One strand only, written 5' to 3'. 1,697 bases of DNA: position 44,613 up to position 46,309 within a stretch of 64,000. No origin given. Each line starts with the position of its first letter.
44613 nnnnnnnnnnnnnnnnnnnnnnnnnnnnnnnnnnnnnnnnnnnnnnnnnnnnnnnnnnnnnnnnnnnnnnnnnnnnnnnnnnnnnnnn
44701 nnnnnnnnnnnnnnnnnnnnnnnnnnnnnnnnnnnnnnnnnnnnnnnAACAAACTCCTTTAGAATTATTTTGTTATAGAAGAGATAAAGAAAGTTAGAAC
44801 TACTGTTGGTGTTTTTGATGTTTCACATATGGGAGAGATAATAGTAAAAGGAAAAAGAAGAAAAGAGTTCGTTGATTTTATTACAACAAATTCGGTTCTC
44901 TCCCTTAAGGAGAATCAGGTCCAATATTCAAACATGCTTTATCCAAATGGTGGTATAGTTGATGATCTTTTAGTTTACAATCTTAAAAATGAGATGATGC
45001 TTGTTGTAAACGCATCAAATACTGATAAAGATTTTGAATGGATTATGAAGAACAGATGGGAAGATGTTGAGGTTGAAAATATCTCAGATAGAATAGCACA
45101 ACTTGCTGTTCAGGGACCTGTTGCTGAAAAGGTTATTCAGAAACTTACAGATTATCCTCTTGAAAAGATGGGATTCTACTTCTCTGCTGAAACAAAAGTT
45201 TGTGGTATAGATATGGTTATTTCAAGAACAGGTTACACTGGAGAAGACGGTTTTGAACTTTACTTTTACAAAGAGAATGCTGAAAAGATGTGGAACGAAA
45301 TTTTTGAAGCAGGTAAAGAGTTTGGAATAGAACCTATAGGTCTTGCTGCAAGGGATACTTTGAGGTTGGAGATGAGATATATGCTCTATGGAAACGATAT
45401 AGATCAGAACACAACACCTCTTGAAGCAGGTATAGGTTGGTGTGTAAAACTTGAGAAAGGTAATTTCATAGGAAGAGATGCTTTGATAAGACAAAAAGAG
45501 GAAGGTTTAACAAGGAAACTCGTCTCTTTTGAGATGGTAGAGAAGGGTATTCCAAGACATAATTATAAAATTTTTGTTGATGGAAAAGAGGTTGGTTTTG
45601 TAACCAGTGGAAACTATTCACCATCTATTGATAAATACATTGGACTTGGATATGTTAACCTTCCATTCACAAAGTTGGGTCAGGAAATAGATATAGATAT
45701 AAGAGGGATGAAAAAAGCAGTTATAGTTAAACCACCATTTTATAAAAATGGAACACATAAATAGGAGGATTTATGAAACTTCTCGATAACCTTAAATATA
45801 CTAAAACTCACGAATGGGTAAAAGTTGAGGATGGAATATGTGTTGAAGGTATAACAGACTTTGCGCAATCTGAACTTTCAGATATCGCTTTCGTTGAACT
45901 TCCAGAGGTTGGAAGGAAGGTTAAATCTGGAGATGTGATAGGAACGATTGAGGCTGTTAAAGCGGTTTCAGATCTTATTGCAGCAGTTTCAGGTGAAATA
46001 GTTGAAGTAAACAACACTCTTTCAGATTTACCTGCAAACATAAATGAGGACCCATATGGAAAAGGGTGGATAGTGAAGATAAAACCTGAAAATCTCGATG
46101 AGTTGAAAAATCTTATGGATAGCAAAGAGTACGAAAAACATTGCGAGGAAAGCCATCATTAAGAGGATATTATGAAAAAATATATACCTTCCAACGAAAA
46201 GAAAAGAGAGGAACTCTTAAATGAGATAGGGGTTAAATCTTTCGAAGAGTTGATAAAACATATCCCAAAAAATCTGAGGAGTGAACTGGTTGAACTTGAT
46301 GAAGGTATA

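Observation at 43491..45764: gcvT has lost its 5' end exactly where a divergently oriented M48 peptidase gene begins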

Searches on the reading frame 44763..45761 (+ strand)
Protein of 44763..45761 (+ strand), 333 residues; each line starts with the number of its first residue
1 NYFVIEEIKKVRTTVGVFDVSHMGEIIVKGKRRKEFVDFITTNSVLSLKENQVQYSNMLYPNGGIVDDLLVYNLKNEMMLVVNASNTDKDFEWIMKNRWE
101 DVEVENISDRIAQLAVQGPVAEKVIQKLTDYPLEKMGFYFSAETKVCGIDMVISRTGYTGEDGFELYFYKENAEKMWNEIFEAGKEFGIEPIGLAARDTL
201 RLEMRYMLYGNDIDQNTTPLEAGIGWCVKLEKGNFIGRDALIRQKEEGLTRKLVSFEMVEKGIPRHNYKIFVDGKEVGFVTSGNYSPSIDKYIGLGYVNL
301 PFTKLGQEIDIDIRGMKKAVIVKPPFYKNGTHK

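Call 7: find_homologous_proteins(query=window:44763-45761:+)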
Query window:44763-45761:+ (333 aa): 8000 proteins with E <= 0.001 among 8000 candidates; the best 120 are listed.
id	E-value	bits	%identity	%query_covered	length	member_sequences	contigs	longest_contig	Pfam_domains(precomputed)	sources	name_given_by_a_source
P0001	1.5e-204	697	92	99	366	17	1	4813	PF01571.27,PF08669.18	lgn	-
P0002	1.2e-191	654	86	99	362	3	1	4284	PF01571.27,PF08669.18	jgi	-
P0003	1.3e-188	644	85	99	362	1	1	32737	PF01571.27,PF08669.18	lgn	-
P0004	6.5e-178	609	81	99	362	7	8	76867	PF01571.27,PF08669.18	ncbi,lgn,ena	-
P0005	3.4e-176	603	79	99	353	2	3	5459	PF01571.27,PF08669.18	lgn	-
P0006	1.6e-174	598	79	99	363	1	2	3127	PF01571.27,PF08669.18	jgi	-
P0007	3.9e-173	593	78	99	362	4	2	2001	PF01571.27,PF08669.18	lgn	-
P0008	6.7e-172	589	78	99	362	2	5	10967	PF01571.27,PF08669.18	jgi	-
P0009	7.6e-172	589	78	99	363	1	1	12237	PF01571.27,PF08669.18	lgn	-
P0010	1.4e-162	559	72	99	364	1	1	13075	PF01571.27,PF08669.18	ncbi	-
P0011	7.6e-155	533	71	99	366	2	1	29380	PF01571.27,PF08669.18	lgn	-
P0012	4.9e-149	514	67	99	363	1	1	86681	PF01571.27,PF08669.18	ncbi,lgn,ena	-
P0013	2.1e-147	509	67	99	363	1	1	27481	PF01571.27,PF08669.18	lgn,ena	-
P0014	1.1e-146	506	66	99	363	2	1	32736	PF01571.27,PF08669.18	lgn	-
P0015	7.2e-146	504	68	99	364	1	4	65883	PF01571.27,PF08669.18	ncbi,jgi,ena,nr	ncbi:MAG: glycine cleavage system protein T [Candidatus Cloacimonas sp. 4484_209]|nr:MAG: glycine cl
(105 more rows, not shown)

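Call 8: search_protein_families(library=pfam, proteins=[window:44763-45761:+])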
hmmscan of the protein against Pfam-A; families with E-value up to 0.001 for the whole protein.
window:44763-45761:+ (333 aa): 2 families
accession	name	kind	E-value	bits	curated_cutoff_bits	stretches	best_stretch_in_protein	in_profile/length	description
PF01571.26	GCV_T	-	1e-80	271.1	25.6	1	5-227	30-255/255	Aminomethyltransferase folate-binding domain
PF08669.17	GCV_T_C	-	2.9e-24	85.2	25.9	1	251-328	1-80/80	Glycine cleavage T-protein C-terminal barrel domain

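Call 10: find_encoding_contigs(protein=P0001, flank=10000)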
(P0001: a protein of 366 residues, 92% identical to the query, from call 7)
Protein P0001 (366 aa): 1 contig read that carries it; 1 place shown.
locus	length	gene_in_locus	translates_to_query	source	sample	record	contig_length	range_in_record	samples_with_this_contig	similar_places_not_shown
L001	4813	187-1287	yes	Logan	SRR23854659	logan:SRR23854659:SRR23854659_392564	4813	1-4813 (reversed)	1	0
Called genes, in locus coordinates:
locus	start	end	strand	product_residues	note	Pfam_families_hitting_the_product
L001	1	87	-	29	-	?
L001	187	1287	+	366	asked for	PF01571:GCV_T, PF08669:GCV_T_C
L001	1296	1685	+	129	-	PF01597:GCV_H, PF00364:Biotin_lipoyl (faint)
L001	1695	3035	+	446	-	PF02347:GDC-P, PF00266:Aminotran_5 (faint)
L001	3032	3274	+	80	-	-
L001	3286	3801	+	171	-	PF02572:CobA_CobO_BtuR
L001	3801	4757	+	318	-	PF02492:cobW (faint), PF03193:RsgA_GTPase (faint), PF03308:MeaB, PF00009:GTP_EFTU (faint), PF03029:ATP_bind_1 (faint)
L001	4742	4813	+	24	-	?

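Call 11: find_encoding_contigs(protein=P0003, flank=10000)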
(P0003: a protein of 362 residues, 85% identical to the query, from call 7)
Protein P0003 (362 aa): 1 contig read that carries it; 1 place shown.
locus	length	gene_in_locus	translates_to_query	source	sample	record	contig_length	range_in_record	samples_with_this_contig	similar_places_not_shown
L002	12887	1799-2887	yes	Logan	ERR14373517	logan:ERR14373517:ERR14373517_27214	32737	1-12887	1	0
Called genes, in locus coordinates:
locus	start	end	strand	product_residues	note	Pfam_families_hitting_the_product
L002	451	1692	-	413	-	PF16491:Peptidase_M48_N, PF01435:Peptidase_M48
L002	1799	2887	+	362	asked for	PF01571:GCV_T, PF08669:GCV_T_C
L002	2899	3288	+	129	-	PF01597:GCV_H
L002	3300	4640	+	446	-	PF02347:GDC-P, PF00266:Aminotran_5 (weak)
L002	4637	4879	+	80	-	-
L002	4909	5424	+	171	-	PF02572:CobA_CobO_BtuR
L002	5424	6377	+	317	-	PF03193:RsgA_GTPase (faint), PF03308:MeaB, PF00009:GTP_EFTU (faint), PF02492:cobW (faint)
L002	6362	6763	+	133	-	PF02310:B12-binding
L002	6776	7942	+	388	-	PF02771:Acyl-CoA_dh_N, PF02770:Acyl-CoA_dh_M, PF00441:Acyl-CoA_dh_1, PF08028:Acyl-CoA_dh_2, PF22924:ACOX_C_alpha1 (weak)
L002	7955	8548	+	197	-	-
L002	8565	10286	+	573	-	PF00501:AMP-binding, PF13193:AMP-binding_C (faint)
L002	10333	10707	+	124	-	-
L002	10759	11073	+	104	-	PF18291:HU-HIG, PF00216:Bac_DNA_binding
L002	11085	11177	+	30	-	-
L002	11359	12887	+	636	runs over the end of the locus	PF18962:Por_Secre_tail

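Call 12: find_encoding_contigs(protein=P0004, flank=10000)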
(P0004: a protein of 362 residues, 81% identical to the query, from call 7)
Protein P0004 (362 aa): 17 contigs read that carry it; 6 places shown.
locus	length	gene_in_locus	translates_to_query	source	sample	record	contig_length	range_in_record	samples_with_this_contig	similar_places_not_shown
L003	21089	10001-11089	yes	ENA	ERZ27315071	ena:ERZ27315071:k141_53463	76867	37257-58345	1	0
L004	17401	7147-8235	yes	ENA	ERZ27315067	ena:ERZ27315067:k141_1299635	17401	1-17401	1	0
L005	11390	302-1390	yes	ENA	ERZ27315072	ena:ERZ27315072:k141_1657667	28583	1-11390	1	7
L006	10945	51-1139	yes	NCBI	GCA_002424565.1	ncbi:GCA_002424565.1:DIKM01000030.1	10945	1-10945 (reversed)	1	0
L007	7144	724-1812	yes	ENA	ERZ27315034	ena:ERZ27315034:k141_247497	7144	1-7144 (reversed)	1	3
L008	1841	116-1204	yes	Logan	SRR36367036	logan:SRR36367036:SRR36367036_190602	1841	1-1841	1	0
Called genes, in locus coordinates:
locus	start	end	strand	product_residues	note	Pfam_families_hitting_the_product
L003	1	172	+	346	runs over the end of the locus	PF00557:Peptidase_M24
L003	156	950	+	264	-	PF00515:TPR_1 (faint), PF07719:TPR_2 (faint), PF13414:TPR_11 (faint), PF13429:TPR_15 (faint), PF13181:TPR_8 (faint), PF13424:TPR_12 (faint), PF13428:TPR_14 (faint), PF13374:TPR_10 (faint), +1 more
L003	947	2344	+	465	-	PF01694:Rhomboid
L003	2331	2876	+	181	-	PF01966:HD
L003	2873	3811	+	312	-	PF00389:2-Hacid_dh, PF02826:2-Hacid_dh_C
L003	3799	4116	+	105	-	-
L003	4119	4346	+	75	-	-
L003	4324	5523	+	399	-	PF00155:Aminotran_1_2, PF00266:Aminotran_5, PF01041:DegT_DnrJ_EryC1, PF01053:Cys_Met_Meta_PP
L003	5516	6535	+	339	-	PF00924:MS_channel_2nd, PF21082:MS_channel_3rd (weak)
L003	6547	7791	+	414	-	PF00464:SHMT, PF01212:Beta_elim_lyase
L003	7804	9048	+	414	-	PF06245:DUF1015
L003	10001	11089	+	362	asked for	PF01571:GCV_T, PF08669:GCV_T_C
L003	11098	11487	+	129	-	PF01597:GCV_H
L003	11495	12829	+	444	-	PF02347:GDC-P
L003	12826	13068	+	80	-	PF08734:GYD (weak)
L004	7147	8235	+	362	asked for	PF01571:GCV_T, PF08669:GCV_T_C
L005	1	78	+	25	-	?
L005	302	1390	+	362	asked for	PF01571:GCV_T, PF08669:GCV_T_C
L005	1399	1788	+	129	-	PF01597:GCV_H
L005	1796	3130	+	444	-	PF02347:GDC-P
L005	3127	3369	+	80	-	PF08734:GYD (weak)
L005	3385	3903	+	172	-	PF02572:CobA_CobO_BtuR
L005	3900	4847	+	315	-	PF03193:RsgA_GTPase (faint), PF03308:MeaB, PF00009:GTP_EFTU (faint), PF02492:cobW (weak)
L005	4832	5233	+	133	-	PF02310:B12-binding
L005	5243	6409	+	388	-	PF02771:Acyl-CoA_dh_N, PF02770:Acyl-CoA_dh_M, PF00441:Acyl-CoA_dh_1, PF08028:Acyl-CoA_dh_2, PF22924:ACOX_C_alpha1 (weak)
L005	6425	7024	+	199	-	-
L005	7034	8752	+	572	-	PF00501:AMP-binding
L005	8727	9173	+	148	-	-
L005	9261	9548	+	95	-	PF00216:Bac_DNA_binding, PF18291:HU-HIG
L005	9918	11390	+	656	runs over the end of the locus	PF18962:Por_Secre_tail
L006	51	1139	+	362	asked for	PF01571:GCV_T, PF08669:GCV_T_C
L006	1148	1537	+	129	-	PF01597:GCV_H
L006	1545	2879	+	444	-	PF02347:GDC-P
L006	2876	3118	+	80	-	PF08734:GYD (weak)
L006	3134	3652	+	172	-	PF02572:CobA_CobO_BtuR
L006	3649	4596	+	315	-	PF03193:RsgA_GTPase (faint), PF03308:MeaB, PF00009:GTP_EFTU (faint), PF02492:cobW (weak)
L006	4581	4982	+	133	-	PF02310:B12-binding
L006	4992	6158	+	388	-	PF02771:Acyl-CoA_dh_N, PF02770:Acyl-CoA_dh_M, PF00441:Acyl-CoA_dh_1, PF08028:Acyl-CoA_dh_2, PF22924:ACOX_C_alpha1 (weak)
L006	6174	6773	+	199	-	-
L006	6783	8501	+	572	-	PF00501:AMP-binding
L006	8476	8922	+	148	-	-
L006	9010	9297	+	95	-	PF00216:Bac_DNA_binding, PF18291:HU-HIG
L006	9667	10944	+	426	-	?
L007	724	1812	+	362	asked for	PF01571:GCV_T, PF08669:GCV_T_C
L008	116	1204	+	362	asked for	PF01571:GCV_T, PF08669:GCV_T_C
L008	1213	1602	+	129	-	PF01597:GCV_H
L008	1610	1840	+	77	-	?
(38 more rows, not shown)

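Call 14: find_encoding_contigs(protein=window:44829-45761:+, flank=10000)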
Protein window:44829-45761:+ (311 aa): no gene with exactly this product is on record in the collection.

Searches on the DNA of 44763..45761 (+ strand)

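Call 45: search_rna_families(sources=[L001, L002, L003, L004, L011], threshold=gathering)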
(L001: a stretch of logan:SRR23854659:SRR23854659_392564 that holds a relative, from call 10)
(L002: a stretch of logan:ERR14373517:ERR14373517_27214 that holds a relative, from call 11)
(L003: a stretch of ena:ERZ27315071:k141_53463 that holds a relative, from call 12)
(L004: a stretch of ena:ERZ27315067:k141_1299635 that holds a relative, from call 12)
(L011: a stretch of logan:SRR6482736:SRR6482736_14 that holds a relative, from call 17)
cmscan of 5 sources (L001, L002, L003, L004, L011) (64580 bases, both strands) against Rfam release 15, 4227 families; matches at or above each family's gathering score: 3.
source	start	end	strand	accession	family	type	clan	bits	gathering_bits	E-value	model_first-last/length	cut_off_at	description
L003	19438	19511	+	RF00005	tRNA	Gene; tRNA;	CL00001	67.2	29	1.8e-12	1-71/71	no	tRNA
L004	16584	16657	+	RF00005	tRNA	Gene; tRNA;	CL00001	67.2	29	1.8e-12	1-71/71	no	tRNA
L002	11177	11250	+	RF00005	tRNA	Gene; tRNA;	CL00001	65.1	29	7e-12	1-71/71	no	tRNA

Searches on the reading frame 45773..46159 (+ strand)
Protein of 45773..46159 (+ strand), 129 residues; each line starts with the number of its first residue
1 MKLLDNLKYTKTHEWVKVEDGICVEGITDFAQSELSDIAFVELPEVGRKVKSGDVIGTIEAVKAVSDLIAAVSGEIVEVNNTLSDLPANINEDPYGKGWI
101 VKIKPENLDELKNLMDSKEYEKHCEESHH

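Call 8: search_protein_families(library=pfam, proteins=[window:45773-46159:+])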
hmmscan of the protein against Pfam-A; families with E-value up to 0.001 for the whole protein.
window:45773-46159:+ (129 aa): 2 families
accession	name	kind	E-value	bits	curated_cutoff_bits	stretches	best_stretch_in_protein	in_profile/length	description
PF01597.25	GCV_H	-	6.4e-45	152.4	22.2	1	7-126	1-121/122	Glycine cleavage H-protein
PF00364.28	Biotin_lipoyl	-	0.00023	21.4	22.1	1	45-80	22-57/73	Biotin-requiring enzyme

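Call 17: find_encoding_contigs(protein=window:45773-46159:+, flank=4000, max_places=10)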
Protein window:45773-46159:+ (129 aa): 19 contigs read that carry it; 8 places shown.
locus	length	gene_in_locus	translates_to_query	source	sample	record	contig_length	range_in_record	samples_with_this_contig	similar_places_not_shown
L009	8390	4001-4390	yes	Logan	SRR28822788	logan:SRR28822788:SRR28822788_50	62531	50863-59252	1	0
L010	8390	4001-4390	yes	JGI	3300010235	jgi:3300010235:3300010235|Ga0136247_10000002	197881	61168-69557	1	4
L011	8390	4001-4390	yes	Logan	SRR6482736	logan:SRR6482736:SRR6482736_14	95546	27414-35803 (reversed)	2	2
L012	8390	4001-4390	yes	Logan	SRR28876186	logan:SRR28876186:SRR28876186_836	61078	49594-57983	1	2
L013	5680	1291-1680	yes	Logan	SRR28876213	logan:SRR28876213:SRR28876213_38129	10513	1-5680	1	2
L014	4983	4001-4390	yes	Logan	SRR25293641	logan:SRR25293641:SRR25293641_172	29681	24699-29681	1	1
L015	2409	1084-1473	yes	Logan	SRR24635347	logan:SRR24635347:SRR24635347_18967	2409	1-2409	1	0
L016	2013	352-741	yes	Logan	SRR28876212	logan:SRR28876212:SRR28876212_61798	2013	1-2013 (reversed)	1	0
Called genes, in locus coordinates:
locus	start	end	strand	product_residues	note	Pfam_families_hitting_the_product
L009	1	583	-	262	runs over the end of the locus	PF01656:CbiA, PF02374:ArsA_ATPase (weak), PF09140:MipZ, PF10609:ParA, PF13614:AAA_31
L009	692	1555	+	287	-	PF06397:Desulfoferrod_N, PF01880:Desulfoferrodox, PF02915:Rubrerythrin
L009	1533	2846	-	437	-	PF16491:Peptidase_M48_N, PF01435:Peptidase_M48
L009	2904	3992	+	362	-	PF01571:GCV_T, PF08669:GCV_T_C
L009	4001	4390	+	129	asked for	PF01597:GCV_H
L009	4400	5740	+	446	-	PF02347:GDC-P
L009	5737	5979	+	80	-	-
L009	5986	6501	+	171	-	PF02572:CobA_CobO_BtuR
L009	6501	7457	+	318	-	PF02492:cobW (faint), PF03193:RsgA_GTPase (faint), PF03266:NTPase_1 (faint), PF03308:MeaB, PF00009:GTP_EFTU (faint), PF13401:AAA_22 (faint), PF03029:ATP_bind_1 (faint)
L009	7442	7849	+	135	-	PF02310:B12-binding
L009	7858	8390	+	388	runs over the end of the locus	PF02771:Acyl-CoA_dh_N, PF02770:Acyl-CoA_dh_M, PF00441:Acyl-CoA_dh_1, PF08028:Acyl-CoA_dh_2, PF22924:ACOX_C_alpha1 (faint)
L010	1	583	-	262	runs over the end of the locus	PF01656:CbiA, PF02374:ArsA_ATPase (weak), PF09140:MipZ, PF10609:ParA, PF13614:AAA_31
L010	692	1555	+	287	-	PF06397:Desulfoferrod_N, PF01880:Desulfoferrodox, PF02915:Rubrerythrin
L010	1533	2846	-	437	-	PF16491:Peptidase_M48_N, PF01435:Peptidase_M48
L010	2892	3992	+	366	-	PF01571:GCV_T, PF08669:GCV_T_C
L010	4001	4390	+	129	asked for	PF01597:GCV_H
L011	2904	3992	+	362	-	PF01571:GCV_T, PF08669:GCV_T_C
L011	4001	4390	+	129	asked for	PF01597:GCV_H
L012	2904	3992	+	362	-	PF01571:GCV_T, PF08669:GCV_T_C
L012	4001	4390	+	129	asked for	PF01597:GCV_H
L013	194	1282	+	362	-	PF01571:GCV_T, PF08669:GCV_T_C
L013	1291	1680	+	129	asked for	PF01597:GCV_H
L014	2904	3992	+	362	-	PF01571:GCV_T, PF08669:GCV_T_C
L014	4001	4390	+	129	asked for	PF01597:GCV_H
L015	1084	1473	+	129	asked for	PF01597:GCV_H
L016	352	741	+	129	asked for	PF01597:GCV_H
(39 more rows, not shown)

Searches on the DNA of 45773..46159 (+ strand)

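Call 29: search_rna_families(source=L011, start=2600, end=3200, threshold=evalue, max_evalue=1)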
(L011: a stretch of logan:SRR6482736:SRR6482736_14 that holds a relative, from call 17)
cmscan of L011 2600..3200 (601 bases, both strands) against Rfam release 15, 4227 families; matches with E-value up to 1: 1.
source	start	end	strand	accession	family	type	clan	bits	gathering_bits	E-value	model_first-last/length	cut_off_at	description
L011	3087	3127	-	RF00104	mir-10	Gene; miRNA;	-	17.9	47.5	0.23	15-59/74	no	mir-10 microRNA precursor family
